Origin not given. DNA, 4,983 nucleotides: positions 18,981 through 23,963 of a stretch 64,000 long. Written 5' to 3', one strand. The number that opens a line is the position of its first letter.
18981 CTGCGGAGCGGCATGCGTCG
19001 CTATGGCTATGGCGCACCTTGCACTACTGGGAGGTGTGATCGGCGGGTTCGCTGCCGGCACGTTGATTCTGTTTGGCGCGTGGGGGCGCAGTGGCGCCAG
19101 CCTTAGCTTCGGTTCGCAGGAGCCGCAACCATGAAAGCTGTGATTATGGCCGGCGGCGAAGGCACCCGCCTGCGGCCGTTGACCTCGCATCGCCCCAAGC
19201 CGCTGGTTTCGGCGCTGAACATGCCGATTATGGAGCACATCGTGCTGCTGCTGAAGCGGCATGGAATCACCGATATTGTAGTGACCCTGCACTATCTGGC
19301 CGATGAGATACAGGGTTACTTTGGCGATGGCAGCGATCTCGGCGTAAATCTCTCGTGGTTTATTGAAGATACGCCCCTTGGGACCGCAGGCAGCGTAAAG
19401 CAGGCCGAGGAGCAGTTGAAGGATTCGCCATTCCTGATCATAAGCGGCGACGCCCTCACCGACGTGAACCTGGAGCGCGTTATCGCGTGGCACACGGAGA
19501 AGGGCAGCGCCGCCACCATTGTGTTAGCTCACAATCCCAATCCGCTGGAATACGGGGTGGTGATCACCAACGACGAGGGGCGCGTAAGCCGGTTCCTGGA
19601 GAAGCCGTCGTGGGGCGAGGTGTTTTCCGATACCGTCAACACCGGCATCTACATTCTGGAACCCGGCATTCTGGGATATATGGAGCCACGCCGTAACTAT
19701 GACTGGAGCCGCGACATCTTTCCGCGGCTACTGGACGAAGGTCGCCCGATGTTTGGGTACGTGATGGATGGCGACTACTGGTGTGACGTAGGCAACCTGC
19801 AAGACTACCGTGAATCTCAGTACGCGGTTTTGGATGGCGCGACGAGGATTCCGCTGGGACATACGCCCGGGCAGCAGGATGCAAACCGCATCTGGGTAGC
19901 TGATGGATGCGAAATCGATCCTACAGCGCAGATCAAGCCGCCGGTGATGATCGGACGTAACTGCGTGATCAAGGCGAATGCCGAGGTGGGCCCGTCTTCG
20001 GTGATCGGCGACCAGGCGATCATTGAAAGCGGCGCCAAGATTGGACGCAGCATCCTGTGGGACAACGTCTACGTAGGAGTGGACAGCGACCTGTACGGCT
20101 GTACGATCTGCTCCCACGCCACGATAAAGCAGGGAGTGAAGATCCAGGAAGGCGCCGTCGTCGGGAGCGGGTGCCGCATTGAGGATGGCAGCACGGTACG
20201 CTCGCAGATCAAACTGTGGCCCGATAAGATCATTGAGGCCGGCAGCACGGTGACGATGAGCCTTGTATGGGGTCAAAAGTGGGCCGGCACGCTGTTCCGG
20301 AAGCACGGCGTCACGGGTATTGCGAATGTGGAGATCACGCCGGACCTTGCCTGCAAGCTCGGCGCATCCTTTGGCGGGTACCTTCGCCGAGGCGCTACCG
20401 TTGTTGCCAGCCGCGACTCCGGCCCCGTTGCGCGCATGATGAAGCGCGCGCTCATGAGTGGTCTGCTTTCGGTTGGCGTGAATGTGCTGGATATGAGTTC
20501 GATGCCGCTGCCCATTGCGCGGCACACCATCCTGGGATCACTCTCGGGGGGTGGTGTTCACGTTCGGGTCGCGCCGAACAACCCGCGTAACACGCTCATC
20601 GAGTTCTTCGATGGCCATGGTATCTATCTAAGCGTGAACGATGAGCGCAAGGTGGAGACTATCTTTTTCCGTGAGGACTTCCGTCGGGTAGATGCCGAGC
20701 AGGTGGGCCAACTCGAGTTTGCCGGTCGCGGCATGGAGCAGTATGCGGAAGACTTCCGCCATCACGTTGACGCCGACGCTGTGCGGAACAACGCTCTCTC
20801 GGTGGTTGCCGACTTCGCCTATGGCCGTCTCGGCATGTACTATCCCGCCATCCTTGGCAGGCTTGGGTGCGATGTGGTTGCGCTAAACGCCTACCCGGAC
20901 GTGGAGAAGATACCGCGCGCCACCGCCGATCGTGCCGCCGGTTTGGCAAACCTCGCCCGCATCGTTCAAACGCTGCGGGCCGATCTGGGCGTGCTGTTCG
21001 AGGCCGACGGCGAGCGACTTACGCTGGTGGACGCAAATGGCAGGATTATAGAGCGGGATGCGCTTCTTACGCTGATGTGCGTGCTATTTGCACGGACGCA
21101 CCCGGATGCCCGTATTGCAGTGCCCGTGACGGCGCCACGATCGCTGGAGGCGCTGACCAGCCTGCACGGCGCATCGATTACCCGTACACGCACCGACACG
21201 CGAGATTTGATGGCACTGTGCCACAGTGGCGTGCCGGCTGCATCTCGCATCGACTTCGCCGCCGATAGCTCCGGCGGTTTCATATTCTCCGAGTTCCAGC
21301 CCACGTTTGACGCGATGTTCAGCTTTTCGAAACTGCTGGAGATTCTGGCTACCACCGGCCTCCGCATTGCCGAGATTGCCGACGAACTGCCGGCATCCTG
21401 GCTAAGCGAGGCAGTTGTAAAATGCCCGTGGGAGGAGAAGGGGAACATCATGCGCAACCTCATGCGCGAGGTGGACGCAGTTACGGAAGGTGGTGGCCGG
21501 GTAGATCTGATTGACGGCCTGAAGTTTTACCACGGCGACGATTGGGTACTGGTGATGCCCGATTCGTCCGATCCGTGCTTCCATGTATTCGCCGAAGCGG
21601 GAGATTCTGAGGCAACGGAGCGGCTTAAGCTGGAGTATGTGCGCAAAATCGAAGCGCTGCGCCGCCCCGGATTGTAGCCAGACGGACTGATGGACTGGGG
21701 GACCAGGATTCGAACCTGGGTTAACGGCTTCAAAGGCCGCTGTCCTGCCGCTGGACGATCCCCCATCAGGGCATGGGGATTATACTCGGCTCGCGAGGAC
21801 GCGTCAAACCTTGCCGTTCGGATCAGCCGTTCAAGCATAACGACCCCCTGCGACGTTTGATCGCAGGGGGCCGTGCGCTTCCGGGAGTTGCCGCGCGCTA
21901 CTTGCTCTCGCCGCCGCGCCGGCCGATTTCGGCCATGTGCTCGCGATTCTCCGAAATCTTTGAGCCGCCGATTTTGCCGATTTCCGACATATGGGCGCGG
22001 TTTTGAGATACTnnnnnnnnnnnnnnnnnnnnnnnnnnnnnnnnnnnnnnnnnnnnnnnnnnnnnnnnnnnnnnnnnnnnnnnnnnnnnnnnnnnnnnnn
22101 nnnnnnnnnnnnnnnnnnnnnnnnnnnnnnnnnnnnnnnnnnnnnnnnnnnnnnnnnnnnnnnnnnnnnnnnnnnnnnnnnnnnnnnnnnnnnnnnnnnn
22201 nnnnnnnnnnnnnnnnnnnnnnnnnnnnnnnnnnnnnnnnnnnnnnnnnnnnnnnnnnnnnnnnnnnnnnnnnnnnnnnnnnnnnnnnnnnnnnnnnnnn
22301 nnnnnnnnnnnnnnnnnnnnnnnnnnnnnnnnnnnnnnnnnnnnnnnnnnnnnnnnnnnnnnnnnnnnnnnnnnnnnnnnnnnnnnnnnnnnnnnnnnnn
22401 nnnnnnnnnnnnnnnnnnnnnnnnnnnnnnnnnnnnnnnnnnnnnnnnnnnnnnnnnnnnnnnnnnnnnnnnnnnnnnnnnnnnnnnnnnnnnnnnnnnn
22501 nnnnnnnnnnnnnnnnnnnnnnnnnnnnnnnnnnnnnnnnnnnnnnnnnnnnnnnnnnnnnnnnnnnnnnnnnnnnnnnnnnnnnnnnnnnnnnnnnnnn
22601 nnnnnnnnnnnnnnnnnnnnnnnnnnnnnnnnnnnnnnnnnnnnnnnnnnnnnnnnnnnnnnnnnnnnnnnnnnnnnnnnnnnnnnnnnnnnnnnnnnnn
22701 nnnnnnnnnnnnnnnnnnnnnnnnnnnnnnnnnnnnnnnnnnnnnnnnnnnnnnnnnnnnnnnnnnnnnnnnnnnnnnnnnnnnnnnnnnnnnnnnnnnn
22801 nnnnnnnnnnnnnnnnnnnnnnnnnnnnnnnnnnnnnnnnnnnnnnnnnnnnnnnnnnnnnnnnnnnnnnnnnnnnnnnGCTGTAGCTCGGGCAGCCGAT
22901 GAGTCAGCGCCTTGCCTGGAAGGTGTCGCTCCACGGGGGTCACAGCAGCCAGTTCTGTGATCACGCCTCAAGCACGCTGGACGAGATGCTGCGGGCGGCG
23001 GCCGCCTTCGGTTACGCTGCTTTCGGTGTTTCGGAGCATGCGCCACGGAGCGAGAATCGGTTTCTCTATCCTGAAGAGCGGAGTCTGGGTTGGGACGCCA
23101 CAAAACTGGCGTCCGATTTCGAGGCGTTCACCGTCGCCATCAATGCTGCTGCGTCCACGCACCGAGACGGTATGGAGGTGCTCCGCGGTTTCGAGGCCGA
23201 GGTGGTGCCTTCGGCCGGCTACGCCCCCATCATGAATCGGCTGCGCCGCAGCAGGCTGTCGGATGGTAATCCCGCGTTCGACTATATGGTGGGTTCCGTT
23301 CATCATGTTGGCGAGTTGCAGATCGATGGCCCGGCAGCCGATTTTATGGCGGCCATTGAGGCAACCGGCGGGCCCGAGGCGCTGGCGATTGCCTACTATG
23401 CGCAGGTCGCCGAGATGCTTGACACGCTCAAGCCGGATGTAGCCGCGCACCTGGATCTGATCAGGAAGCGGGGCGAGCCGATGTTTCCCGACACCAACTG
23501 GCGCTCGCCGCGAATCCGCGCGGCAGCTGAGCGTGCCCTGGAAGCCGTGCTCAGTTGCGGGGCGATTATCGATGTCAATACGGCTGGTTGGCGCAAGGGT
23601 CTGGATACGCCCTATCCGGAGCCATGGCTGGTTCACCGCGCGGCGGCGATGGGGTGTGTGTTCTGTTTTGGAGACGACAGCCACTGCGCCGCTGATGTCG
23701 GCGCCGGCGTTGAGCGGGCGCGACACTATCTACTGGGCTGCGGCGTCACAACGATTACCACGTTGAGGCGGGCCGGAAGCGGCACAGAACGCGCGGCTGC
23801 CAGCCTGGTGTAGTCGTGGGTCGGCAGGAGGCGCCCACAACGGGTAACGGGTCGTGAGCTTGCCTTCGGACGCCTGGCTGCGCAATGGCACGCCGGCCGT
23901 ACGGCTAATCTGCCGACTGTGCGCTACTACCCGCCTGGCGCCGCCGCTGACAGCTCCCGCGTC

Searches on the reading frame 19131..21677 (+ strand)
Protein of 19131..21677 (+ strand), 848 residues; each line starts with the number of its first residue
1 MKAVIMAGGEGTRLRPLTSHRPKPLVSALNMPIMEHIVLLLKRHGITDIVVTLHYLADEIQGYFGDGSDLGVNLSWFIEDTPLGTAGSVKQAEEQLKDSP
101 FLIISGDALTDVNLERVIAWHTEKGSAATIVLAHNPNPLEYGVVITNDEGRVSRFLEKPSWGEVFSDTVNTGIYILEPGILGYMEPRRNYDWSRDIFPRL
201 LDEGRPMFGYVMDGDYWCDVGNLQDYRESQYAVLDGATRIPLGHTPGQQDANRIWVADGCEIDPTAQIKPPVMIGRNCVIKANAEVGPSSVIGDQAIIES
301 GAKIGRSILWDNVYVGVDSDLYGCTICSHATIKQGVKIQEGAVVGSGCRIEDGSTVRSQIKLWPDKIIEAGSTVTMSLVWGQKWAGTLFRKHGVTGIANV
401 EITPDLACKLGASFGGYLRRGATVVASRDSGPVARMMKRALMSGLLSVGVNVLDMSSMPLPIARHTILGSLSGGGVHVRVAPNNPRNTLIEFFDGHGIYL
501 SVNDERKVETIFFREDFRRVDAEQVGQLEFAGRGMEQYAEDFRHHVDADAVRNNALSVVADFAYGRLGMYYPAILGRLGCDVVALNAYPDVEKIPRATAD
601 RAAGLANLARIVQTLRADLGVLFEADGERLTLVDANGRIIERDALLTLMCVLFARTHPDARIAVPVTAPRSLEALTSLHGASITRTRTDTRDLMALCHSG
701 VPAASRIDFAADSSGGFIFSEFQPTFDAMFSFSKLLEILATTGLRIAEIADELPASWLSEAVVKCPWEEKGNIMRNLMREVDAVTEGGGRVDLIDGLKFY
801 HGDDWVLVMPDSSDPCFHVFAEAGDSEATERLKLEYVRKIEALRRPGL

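Call 32: search_protein_families(library=pfam, proteins=[window:19131-21677:+], max_evalue=0.001)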
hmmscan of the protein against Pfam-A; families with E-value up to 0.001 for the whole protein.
window:19131-21677:+ (848 aa): 9 families
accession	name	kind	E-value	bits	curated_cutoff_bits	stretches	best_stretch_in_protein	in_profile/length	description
PF00483.29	NTP_transferase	-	6.9e-55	186.7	21.2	1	2-234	1-243/245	Nucleotidyl transferase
PF02878.22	PGM_PMM_I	-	5.4e-21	75.2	22.5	1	388-518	3-137/138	Phosphoglucomutase/phosphomannomutase, alpha/beta/alpha domain I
PF25084.1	LbH_EIF2B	-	4.3e-19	68.9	54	1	253-355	3-104/105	EIF2B subunit epsilon LbH domain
PF00132.30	Hexapep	-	7.7e-16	57.5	27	3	255-287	3-35/36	Bacterial transferase hexapeptide (six repeats)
PF02879.22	PGM_PMM_II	-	4e-15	56.6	29.3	1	536-637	1-103/103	Phosphoglucomutase/phosphomannomutase, alpha/beta/alpha domain II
PF12804.13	NTP_transf_3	-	5.1e-08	33.7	27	1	3-134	1-123/160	MobA-like NTP transferase domain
PF24894.1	Hexapep_GlmU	-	2.5e-06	28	23.3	1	290-356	19-83/104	GlmU-like, C-terminal hexapeptide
PF02880.22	PGM_PMM_III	-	4.2e-06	27.3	20.7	1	643-754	3-112/115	Phosphoglucomutase/phosphomannomutase, alpha/beta/alpha domain III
PF14602.12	Hexapep_2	-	0.00078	19.6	27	0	271-302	1-30/34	Hexapeptide repeat of succinyl-transferase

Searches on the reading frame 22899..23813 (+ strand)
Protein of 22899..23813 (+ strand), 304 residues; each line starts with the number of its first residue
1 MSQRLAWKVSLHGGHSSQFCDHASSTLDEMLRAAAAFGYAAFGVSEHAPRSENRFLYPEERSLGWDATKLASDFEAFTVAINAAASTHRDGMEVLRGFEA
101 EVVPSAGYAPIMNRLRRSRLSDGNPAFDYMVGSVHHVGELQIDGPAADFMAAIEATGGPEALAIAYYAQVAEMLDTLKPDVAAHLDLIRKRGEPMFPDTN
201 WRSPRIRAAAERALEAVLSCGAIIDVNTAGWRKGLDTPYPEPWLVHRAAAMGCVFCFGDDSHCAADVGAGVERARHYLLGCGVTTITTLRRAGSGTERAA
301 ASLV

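Call 32: search_protein_families(library=pfam, proteins=[window:22899-23813:+], max_evalue=0.001)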
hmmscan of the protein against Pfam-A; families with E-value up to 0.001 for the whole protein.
window:22899-23813:+ (304 aa): 1 family
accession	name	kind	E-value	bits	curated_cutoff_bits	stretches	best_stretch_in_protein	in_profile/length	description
PF02811.25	PHP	-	4.9e-14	53.4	26.4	1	15-229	5-164/164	PHP domain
